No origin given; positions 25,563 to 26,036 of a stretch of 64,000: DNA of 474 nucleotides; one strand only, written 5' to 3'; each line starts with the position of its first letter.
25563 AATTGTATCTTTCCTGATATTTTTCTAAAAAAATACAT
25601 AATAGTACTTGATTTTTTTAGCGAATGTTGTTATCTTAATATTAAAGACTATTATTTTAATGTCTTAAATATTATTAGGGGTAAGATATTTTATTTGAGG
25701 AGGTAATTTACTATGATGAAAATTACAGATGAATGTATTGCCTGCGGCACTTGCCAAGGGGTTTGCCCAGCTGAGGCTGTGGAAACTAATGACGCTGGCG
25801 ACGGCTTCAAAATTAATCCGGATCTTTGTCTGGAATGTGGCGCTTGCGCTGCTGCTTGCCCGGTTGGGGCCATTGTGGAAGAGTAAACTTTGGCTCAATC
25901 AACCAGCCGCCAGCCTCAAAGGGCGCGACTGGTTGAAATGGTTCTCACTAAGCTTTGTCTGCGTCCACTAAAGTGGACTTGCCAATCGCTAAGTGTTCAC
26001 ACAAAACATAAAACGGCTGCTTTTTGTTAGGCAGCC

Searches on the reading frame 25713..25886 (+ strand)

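Call 3: search_protein_families(library=pfam, proteins=[window:25713-25886:+], max_evalue=1)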
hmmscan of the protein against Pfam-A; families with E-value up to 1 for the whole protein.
window:25713-25886:+ (57 aa): 18 families
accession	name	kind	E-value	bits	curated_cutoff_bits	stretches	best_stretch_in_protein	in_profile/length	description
PF00037.32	Fer4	-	1.6e-15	56.6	21.1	2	33-54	2-23/24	4Fe-4S binding domain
PF13237.11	Fer4_10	-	5.2e-14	52.4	25.5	2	3-50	4-53/53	4Fe-4S dicluster domain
PF12838.12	Fer4_7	-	5.1e-11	43.3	27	1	8-53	2-52/52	4Fe-4S dicluster domain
PF13187.11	Fer4_9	-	5.6e-11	42.7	27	1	7-54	1-52/52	4Fe-4S dicluster domain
PF12797.12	Fer4_2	-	6e-11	42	24.5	2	32-51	3-22/22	4Fe-4S binding domain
PF12837.12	Fer4_6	-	1.3e-10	41.1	25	2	33-54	3-24/24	4Fe-4S binding domain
PF25160.1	LdpA_Fe-S-bd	-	6.2e-10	39.1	27.6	2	14-55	9-44/49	LdpA Fe-S cluster-binding domain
PF13484.11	Fer4_16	-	3.8e-08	34.4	30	2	39-57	2-20/66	4Fe-4S double cluster binding domain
PF12800.12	Fer4_4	-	4.6e-08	33.2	24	2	36-52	1-17/17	4Fe-4S binding domain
PF14697.11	Fer4_21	-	9e-08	32.6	35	1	4-23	37-57/59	4Fe-4S dicluster domain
PF13183.11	Fer4_8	-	2.5e-07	31.6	27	2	27-52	42-67/68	4Fe-4S dicluster domain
PF13534.11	Fer4_17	-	1.4e-05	25.9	22.2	2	36-52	43-59/61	4Fe-4S dicluster domain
PF12798.12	Fer4_3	-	4.5e-05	24.4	27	2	39-53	1-15/15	4Fe-4S binding domain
PF13746.11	Fer4_18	-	0.00089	19.9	27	1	4-50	57-96/114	4Fe-4S dicluster domain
PF13370.11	Fer4_13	-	0.0042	18.2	24.5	1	6-20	4-18/58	4Fe-4S single cluster domain of Ferredoxin I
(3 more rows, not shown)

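Call 4: search_protein_families(library=ncbifam, proteins=[window:25713-25886:+], max_evalue=1)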
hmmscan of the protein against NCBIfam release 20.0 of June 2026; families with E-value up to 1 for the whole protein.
window:25713-25886:+ (57 aa): 129 families (the best 25 are shown)
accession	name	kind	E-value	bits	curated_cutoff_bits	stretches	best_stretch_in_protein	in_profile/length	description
NF058577.1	FdxA_fam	equivalog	4e-17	62.2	65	1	3-53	4-52/52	4Fe-4S ferredoxin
NF040864.1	HgcB_ferredoxin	equivalog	2.4e-11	43.3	99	1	5-54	13-61/93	mercury methylation ferredoxin HgcB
NF038196.1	ferrodoxin_EFR1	subfamily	3.2e-10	40.5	75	1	2-54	180-229/242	EFR1 family ferrodoxin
NF045480.1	FdxA_Actino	equivalog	3.9e-10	39.9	125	2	33-55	34-56/107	ferredoxin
NF040684.1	PorD_Arch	equivalog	2.7e-09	37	120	1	5-55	31-80/85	pyruvate synthase subunit PorD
NF045490.1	FdxA_Protbact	equivalog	4.7e-09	36.4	135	2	33-57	34-58/104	ferredoxin FdxA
NF033683.1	di_4Fe-4S_YfhL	equivalog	5.6e-09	36.2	86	1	2-55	3-61/80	YfhL family 4Fe-4S dicluster ferredoxin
TIGR02179.1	PorD_KorD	subfamily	5.8e-09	35.9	60.05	1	5-55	24-73/78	2-oxoacid:acceptor oxidoreductase, delta subunit, pyruvate/2-ketoisovalerate family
TIGR04105.1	FeFe_hydrog_B1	subfamily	6.8e-09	34.9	450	1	2-56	107-161/462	monomeric [FeFe] hydrogenase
TIGR01971.1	NuoI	subfamily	1.4e-08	34.3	113.05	1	5-56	41-100/121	NADH-quinone oxidoreductase, chain I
NF042909.1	FMH_DH_FwdF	exception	1.8e-08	33.9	375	1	6-54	225-274/336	tungsten-dependent formylmethanofuran dehydrogenase subunit FwdF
NF043039.1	HgcAB_like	equivalog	1.9e-08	34.3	285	1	5-54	299-349/350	HgcAB-like fusion protein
NF040770.1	hetero_SS_HdrA2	exception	2.4e-08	32.6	1100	1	5-55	576-624/777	CoB-CoM heterodisulfide reductase HdrA2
TIGR03294.1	FrhG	equivalog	1.9e-07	31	245.5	1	8-51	176-217/228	coenzyme F420 hydrogenase subunit gamma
NF040616.1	F420_dehyd_FpoF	exception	1.9e-07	30.4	475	2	34-55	8-29/337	F420H2 dehydrogenase subunit FpoF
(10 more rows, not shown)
